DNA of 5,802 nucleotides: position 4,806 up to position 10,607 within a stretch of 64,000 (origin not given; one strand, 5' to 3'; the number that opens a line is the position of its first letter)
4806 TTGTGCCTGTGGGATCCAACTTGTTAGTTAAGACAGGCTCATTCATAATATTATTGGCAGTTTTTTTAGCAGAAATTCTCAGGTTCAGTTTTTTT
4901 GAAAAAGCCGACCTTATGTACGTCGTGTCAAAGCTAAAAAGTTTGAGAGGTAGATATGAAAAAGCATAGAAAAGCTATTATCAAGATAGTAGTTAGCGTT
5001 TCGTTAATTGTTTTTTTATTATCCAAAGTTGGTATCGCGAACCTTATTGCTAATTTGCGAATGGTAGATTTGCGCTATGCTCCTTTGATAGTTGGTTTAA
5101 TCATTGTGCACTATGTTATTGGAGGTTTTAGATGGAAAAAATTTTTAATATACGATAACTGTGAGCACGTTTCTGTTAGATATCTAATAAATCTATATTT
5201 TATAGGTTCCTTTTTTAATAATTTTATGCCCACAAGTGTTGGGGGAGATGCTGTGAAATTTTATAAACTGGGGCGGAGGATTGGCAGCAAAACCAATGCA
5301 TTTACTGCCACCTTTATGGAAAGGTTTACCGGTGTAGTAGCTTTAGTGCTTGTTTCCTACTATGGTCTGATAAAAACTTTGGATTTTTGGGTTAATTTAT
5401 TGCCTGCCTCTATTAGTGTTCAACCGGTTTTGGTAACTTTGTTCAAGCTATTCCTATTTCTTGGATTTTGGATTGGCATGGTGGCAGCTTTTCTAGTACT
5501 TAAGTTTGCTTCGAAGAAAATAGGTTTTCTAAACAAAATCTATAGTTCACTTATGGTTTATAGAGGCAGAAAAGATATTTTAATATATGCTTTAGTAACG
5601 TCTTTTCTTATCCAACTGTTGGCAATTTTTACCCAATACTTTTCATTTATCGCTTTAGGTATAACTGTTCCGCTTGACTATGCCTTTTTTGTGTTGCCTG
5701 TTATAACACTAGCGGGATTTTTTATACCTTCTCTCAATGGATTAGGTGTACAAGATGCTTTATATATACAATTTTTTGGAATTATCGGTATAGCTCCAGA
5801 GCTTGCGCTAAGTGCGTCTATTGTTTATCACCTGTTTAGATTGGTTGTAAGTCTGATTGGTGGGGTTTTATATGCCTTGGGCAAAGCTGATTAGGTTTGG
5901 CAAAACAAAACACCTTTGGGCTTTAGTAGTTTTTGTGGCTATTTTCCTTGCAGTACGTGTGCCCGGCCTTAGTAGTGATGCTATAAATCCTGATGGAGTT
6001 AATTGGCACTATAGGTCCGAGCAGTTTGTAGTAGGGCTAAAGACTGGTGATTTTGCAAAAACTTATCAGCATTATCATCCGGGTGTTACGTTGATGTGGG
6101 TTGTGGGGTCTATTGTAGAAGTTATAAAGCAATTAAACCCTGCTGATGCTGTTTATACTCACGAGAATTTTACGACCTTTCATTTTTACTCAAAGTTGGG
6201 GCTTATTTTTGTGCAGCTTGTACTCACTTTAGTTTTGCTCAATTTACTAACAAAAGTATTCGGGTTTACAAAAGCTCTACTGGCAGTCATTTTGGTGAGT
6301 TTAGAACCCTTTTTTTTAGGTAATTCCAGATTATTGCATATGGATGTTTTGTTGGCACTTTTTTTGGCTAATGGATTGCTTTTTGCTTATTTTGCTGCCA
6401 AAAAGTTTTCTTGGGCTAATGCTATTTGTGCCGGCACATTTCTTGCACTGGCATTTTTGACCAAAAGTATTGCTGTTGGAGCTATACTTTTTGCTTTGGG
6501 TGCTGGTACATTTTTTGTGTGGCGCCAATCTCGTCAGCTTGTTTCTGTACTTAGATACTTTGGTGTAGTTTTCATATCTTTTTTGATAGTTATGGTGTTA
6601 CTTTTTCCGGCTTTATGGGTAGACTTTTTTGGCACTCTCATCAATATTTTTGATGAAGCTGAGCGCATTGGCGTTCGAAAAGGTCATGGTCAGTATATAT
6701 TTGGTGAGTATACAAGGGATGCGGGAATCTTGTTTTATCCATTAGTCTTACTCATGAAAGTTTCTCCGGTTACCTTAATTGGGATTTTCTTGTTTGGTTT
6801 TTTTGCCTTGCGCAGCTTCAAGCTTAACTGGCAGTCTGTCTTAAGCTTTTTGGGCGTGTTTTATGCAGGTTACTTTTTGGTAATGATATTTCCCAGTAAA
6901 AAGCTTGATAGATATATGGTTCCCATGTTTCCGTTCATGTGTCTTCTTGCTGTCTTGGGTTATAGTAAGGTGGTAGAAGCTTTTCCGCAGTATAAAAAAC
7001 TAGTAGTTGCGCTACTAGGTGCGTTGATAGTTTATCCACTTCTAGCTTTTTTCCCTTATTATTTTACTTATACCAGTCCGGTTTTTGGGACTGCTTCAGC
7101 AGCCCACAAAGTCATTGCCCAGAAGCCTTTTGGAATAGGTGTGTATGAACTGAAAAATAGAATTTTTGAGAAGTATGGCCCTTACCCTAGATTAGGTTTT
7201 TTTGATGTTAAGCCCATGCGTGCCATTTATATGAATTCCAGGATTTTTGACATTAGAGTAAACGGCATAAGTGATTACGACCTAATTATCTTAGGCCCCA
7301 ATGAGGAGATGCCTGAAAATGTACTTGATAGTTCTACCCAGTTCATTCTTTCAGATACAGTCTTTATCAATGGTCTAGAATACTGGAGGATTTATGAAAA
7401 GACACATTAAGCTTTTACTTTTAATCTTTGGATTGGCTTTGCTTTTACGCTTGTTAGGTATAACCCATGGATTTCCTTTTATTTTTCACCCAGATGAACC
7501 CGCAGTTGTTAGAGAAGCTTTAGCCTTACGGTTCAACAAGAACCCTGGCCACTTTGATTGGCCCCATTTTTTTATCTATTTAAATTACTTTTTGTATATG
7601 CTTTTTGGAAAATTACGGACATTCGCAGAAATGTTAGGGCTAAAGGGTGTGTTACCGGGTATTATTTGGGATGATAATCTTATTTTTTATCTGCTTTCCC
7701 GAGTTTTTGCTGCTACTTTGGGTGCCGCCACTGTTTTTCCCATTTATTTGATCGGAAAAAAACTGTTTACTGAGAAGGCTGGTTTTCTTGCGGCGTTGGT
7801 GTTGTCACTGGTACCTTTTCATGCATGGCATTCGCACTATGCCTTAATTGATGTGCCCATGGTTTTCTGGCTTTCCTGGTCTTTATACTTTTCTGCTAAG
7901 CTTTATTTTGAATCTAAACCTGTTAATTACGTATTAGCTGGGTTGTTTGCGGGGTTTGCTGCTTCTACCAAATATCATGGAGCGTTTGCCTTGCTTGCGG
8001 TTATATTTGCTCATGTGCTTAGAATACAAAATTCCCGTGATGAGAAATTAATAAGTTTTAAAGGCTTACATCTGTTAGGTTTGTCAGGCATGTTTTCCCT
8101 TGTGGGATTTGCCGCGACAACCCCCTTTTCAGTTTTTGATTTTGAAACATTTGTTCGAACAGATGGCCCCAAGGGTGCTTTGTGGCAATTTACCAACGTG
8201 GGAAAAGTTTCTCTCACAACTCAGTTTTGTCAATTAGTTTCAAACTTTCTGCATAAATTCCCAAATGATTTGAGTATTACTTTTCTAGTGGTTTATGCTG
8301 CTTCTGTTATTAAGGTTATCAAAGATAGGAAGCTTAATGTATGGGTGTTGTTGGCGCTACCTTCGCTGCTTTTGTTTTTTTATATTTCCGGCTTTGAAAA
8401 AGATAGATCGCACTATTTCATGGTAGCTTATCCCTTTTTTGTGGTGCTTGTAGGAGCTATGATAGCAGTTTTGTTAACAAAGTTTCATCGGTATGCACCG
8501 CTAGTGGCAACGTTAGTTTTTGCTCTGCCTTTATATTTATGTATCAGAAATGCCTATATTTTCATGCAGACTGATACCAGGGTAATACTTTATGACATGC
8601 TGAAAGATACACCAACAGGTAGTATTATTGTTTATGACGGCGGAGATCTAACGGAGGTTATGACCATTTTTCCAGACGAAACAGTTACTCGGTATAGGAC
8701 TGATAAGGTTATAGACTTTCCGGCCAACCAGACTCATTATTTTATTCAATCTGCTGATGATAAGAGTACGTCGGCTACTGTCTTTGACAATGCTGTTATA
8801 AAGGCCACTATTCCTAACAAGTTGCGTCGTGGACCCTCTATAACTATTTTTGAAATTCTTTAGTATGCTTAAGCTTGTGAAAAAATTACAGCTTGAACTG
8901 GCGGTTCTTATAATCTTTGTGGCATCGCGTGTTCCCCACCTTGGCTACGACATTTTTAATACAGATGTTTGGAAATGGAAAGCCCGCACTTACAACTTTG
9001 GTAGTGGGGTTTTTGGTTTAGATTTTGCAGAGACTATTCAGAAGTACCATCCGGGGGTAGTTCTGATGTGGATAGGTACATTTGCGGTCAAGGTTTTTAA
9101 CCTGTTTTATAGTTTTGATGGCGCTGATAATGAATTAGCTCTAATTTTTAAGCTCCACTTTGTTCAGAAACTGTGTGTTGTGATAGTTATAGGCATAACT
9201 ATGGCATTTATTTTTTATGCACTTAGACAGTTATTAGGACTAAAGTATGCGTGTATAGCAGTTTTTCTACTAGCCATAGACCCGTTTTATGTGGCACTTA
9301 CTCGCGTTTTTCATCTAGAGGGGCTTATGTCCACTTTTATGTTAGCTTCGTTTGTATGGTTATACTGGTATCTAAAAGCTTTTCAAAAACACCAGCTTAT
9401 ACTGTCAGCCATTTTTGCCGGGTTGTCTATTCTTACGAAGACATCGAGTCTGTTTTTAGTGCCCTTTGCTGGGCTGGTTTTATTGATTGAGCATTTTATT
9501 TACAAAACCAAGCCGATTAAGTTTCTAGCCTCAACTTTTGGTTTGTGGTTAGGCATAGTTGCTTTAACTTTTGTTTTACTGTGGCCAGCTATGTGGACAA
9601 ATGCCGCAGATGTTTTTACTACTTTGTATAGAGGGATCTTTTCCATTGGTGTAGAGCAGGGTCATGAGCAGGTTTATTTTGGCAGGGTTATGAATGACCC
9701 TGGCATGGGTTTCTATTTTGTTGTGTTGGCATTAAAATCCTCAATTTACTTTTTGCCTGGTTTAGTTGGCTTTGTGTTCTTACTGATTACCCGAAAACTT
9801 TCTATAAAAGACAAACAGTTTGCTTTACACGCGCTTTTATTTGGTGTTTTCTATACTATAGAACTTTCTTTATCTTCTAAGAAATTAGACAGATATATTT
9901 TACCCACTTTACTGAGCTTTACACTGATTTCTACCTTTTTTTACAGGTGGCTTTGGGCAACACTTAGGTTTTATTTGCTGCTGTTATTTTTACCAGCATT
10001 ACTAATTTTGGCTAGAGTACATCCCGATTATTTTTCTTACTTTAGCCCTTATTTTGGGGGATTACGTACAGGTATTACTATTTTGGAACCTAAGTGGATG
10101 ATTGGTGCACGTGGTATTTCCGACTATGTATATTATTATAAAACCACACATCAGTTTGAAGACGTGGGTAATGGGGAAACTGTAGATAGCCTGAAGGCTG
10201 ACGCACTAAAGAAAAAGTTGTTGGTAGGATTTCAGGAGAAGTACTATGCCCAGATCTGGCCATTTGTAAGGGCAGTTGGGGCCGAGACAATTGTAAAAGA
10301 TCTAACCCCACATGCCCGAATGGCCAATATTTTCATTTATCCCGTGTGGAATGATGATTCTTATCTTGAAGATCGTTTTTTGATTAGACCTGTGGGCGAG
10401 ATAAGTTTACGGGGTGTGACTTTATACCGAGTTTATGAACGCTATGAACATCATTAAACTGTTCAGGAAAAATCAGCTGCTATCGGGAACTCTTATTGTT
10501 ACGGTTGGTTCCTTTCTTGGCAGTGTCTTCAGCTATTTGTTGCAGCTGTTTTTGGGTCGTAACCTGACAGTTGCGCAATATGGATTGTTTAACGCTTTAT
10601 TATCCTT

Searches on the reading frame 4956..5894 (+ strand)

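Call 10: search_protein_families(library=pfam, proteins=[window:4956-5894:+], max_evalue=0.01)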
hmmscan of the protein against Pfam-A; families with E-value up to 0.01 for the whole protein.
window:4956-5894:+ (312 aa): 1 family
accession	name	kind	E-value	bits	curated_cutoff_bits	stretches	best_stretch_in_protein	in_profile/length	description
PF03706.18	LPG_synthase_TM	-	7.9e-44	150.8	33.4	1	8-302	2-302/302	Lysylphosphatidylglycerol synthase TM region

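Call 98: search_protein_families(library=ncbifam, proteins=[window:4956-5894:+], max_evalue=0.00001)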
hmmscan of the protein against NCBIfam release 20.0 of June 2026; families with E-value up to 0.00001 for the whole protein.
window:4956-5894:+ (312 aa): 2 families
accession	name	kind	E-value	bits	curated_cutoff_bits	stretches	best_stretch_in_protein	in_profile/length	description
TIGR00374.1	TIGR00374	subfamily_domain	2.7e-16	59.9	43.2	1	11-297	1-300/323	flippase-like domain-containing protein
TIGR03476.1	HpnL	subfamily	9.7e-09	34.9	195.65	1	6-290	4-298/318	putative membrane protein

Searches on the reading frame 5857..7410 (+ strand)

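Call 10: search_protein_families(library=pfam, proteins=[window:5857-7410:+], max_evalue=0.01)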
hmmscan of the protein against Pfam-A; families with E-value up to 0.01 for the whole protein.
window:5857-7410:+ (517 aa): 2 families
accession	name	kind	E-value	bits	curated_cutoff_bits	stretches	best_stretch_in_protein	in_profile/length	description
PF13231.12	PMT_2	-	4e-08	34.1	26.1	1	119-247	31-157/160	Dolichyl-phosphate-mannose-protein mannosyltransferase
PF02366.24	PMT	-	6.2e-05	23.1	22.7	1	122-254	94-232/245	Dolichyl-phosphate-mannose-protein mannosyltransferase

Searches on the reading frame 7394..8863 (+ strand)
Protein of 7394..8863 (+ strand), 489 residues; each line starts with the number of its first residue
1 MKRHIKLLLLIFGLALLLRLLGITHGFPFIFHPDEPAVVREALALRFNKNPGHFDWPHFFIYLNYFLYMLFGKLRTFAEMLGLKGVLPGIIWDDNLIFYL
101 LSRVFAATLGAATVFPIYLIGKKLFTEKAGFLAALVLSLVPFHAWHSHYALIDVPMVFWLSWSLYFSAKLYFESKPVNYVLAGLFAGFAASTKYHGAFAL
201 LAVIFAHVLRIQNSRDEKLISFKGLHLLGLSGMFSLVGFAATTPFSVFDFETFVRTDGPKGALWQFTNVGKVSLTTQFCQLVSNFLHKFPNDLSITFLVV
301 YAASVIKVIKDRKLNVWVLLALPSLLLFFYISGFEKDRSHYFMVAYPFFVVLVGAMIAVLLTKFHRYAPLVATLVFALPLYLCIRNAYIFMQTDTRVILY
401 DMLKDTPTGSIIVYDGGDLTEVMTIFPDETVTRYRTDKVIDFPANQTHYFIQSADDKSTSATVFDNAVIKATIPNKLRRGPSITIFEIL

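Call 10: search_protein_families(library=pfam, proteins=[window:7394-8863:+], max_evalue=0.01)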
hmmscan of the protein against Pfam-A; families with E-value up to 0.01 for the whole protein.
window:7394-8863:+ (489 aa): 3 families
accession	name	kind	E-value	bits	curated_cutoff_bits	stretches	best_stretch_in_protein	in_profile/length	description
PF13231.12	PMT_2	-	1.6e-12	48.4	26.1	1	103-230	25-148/160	Dolichyl-phosphate-mannose-protein mannosyltransferase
PF02366.24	PMT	-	3e-11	43.8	22.7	1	99-239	82-230/245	Dolichyl-phosphate-mannose-protein mannosyltransferase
PF02516.20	STT3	-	0.00091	19.3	24.5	1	104-209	100-208/405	Oligosaccharyl transferase STT3, N-terminal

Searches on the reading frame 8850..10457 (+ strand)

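Call 10: search_protein_families(library=pfam, proteins=[window:8850-10457:+], max_evalue=0.01)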
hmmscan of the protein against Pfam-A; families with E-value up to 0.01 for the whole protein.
window:8850-10457:+ (535 aa): 1 family
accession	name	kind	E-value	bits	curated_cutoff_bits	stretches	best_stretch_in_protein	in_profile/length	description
PF13231.12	PMT_2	-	6.5e-10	39.9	26.1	1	103-234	21-153/160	Dolichyl-phosphate-mannose-protein mannosyltransferase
